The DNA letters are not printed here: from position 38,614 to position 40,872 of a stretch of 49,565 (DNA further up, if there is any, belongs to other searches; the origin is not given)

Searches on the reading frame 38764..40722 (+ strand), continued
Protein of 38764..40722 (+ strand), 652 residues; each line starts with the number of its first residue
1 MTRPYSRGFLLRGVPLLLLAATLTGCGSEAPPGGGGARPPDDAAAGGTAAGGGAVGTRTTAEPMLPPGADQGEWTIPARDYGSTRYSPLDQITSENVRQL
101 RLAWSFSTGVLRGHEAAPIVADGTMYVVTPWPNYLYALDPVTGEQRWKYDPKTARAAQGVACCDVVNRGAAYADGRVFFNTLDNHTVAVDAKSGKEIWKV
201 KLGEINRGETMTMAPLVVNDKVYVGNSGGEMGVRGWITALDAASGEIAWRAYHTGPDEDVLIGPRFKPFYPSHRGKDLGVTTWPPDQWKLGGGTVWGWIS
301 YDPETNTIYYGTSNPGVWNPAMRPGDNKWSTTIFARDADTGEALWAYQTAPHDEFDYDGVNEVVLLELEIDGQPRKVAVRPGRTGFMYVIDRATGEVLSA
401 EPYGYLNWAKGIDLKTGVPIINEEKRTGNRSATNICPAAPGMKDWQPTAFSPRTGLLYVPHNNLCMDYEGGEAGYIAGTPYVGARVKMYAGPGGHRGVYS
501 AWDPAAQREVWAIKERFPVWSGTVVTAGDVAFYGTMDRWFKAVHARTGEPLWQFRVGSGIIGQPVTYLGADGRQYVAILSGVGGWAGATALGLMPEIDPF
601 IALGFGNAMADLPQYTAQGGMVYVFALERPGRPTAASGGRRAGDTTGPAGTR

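Call 31: search_solved_structures(query=window:38764-40722:+, max_evalue=1e-150, show_alignments=5)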
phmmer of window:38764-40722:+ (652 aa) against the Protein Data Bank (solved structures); distinct sequences matched with E-value up to 1e-150: 12.
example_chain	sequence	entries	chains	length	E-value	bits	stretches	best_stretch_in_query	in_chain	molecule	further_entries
4mae_A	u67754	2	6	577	9.6e-200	668.5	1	70-628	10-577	Methanol dehydrogenase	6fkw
6oc5_A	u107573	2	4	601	4.1e-175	587.1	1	50-628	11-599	Lanthanide-dependent methanol dehydrogenase XoxF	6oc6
6dam_A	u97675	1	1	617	3.2e-171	574.3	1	72-627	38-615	Lanthanide-dependent methanol dehydrogenase XoxF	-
4tqo_B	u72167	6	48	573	1.6e-169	568.7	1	70-627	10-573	Methanol dehydrogenase protein, large subunit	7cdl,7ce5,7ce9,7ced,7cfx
7o6z_A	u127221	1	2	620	7.9e-169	566.4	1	64-627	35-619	Methanol dehydrogenase (Cytochrome c) subunit 1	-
1w6s_A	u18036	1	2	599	2.2e-158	531.9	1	71-631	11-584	METHANOL DEHYDROGENASE SUBUNIT 1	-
1h4i_A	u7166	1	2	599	2.2e-158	531.8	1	71-631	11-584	METHANOL DEHYDROGENASE SUBUNIT 1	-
9ism_A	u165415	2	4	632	3.6e-158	531.1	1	70-631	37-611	Methanol dehydrogenase, alpha subunit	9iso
1h4j_A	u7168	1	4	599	7.5e-158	530.1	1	71-631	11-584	Methanol dehydrogenase [cytochrome c] subunit 1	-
1lrw_A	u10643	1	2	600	8.6e-158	529.9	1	68-629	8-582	methanol dehydrogenase subunit 1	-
5xm3_A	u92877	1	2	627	1.7e-154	519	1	62-629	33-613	Glucose dehydrogenase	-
2d0v_A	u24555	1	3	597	2e-154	518.8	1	72-629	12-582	methanol dehydrogenase large subunit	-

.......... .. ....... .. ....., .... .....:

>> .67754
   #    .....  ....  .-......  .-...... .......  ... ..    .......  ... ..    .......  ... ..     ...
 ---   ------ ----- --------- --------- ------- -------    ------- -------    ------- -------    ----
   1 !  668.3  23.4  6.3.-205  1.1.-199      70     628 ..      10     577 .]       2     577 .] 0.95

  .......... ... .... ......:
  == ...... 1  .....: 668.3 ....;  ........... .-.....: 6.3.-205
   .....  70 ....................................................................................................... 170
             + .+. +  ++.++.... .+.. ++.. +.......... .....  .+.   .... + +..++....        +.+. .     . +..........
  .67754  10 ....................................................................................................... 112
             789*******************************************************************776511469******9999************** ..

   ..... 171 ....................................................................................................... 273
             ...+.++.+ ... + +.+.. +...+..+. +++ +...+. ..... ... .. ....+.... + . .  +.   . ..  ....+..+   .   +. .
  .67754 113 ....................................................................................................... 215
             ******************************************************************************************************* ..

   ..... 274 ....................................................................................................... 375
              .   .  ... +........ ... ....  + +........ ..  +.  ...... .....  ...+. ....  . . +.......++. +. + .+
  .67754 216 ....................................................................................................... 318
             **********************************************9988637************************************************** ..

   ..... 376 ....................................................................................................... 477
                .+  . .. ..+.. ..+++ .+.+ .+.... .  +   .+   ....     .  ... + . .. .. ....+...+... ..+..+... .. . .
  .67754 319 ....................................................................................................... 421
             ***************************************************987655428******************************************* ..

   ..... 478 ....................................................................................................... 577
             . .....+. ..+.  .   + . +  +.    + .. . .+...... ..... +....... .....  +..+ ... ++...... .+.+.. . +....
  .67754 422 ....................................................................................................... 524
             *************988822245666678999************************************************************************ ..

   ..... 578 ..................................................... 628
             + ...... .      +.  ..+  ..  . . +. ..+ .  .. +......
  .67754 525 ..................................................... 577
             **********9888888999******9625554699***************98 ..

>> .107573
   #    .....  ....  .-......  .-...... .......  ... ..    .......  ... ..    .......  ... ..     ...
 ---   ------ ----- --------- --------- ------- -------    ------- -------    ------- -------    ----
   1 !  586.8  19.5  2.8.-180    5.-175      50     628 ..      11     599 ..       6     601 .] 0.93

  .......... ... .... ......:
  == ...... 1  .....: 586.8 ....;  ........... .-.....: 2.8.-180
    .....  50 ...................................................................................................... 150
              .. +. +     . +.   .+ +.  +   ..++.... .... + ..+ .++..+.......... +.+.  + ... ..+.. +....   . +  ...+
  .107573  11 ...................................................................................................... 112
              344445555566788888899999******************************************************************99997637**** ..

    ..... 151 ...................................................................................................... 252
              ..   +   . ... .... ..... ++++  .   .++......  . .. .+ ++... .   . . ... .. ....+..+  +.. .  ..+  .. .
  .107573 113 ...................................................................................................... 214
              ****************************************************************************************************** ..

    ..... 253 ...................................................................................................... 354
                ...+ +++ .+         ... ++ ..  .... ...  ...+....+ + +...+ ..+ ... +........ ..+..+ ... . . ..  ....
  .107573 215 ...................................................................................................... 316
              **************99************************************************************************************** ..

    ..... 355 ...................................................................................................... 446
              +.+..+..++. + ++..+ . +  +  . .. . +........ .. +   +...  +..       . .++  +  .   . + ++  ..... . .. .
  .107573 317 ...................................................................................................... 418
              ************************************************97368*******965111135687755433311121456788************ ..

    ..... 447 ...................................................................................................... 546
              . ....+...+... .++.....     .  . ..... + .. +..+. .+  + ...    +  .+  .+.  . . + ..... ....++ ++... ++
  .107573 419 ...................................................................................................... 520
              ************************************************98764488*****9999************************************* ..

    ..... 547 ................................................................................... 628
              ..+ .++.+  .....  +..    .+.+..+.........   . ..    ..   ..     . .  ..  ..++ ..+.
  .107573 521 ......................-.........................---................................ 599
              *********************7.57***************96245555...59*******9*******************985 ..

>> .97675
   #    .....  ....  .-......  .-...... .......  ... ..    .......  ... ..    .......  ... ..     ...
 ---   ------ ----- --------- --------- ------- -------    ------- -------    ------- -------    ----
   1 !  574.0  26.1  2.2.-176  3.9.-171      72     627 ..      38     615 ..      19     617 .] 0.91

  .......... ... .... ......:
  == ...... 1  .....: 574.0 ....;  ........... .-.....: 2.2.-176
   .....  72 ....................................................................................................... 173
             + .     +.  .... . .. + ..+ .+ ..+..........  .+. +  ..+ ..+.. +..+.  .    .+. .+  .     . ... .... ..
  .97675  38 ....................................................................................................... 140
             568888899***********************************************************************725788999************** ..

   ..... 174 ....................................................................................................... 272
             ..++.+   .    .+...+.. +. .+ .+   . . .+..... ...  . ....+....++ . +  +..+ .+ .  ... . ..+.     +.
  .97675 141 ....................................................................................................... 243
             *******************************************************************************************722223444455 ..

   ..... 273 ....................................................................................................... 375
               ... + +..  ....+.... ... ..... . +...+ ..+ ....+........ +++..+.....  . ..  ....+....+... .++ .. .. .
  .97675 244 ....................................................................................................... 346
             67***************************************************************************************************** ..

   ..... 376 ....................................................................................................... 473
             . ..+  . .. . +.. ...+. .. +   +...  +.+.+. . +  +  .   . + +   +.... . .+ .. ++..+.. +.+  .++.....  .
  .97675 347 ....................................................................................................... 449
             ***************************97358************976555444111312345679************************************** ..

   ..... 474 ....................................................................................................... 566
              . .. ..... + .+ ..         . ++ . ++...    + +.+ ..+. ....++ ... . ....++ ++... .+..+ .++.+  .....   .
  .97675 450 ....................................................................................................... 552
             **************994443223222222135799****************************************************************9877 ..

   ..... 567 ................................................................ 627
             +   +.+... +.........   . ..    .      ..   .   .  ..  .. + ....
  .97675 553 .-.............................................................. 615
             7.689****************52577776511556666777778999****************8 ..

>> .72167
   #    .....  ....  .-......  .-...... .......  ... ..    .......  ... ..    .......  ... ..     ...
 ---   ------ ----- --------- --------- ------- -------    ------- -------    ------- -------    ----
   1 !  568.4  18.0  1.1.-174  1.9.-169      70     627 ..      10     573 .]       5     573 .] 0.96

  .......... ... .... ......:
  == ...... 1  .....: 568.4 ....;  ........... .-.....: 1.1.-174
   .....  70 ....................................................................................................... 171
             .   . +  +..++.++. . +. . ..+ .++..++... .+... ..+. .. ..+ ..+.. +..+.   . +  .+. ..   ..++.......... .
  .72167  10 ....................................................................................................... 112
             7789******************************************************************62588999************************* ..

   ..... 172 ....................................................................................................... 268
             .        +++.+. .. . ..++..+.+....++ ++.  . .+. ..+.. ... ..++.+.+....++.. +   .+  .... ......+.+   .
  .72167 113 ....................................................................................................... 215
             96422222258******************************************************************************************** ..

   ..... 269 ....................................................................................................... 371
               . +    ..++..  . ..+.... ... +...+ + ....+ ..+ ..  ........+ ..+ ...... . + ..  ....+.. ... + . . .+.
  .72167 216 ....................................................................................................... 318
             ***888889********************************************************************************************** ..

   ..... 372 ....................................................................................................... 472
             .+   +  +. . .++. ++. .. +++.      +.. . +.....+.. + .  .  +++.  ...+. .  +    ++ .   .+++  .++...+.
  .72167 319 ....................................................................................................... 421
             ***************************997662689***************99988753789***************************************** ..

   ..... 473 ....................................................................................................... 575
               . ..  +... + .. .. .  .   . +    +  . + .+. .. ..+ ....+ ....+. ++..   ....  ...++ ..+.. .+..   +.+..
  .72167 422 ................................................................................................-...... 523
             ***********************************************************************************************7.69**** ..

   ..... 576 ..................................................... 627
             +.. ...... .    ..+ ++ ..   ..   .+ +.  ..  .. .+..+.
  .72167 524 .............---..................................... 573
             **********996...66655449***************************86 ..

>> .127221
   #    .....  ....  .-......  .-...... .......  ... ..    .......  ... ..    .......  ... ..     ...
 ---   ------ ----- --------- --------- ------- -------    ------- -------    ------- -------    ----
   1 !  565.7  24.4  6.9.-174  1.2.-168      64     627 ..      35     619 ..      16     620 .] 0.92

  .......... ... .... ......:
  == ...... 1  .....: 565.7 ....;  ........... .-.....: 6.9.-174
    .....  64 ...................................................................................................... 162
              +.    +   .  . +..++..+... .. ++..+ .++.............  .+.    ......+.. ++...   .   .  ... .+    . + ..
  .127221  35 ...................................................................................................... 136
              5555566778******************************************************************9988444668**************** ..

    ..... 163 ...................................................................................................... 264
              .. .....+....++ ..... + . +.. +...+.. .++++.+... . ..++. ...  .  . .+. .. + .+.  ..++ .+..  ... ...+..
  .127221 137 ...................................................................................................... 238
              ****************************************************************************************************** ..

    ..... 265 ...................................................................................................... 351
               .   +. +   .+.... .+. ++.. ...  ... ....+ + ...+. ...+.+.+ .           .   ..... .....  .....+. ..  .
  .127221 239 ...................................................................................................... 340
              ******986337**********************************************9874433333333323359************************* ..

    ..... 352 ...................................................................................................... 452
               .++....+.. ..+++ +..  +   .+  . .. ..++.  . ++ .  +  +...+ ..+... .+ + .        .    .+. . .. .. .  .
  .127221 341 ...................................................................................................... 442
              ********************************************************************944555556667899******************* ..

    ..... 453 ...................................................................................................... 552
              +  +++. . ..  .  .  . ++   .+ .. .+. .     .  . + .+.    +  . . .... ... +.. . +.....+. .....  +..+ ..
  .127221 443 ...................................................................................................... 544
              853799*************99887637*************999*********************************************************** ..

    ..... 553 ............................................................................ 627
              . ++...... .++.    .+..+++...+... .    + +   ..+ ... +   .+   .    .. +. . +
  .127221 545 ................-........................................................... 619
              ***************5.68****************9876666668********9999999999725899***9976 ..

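Call 63: find_encoding_contigs(protein=P0004, flank=10000, max_places=2)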
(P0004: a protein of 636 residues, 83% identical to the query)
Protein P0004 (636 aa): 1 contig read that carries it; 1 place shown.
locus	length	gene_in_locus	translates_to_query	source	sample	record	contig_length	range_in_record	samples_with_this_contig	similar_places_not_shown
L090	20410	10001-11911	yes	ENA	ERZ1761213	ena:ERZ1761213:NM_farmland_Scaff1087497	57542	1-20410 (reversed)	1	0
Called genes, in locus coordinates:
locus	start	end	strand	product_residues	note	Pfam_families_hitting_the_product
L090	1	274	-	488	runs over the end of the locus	PF01212:Beta_elim_lyase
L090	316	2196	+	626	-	PF01011:PQQ, PF13570:Beta-prop_ACSF4 (faint), PF13360:PQQ_2, PF01011:PQQ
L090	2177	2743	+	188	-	PF00034:Cytochrom_C, PF13442:Cytochrome_CBB3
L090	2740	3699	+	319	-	PF13473:Cupredoxin_1 (weak), PF00116:COX2, PF00034:Cytochrom_C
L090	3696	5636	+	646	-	PF00115:COX1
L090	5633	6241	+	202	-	PF00510:COX3 (weak)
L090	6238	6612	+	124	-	-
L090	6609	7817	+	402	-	PF09678:Caa3_CtaG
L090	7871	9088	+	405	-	PF01594:AI-2E_transport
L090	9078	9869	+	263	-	PF01226:Form_Nir_trans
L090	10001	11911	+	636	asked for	PF13360:PQQ_2, PF01011:PQQ, PF13570:Beta-prop_ACSF4 (faint), PF13360:PQQ_2, PF01011:PQQ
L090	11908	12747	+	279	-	PF00497:SBP_bac_3 (weak)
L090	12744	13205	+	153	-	PF00034:Cytochrom_C, PF13442:Cytochrome_CBB3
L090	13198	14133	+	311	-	PF00116:COX2, PF00034:Cytochrom_C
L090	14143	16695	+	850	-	PF00115:COX1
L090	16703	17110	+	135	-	-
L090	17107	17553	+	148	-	PF00034:Cytochrom_C (weak)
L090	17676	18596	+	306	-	PF00892:EamA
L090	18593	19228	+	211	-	PF01063:Aminotran_4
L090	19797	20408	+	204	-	?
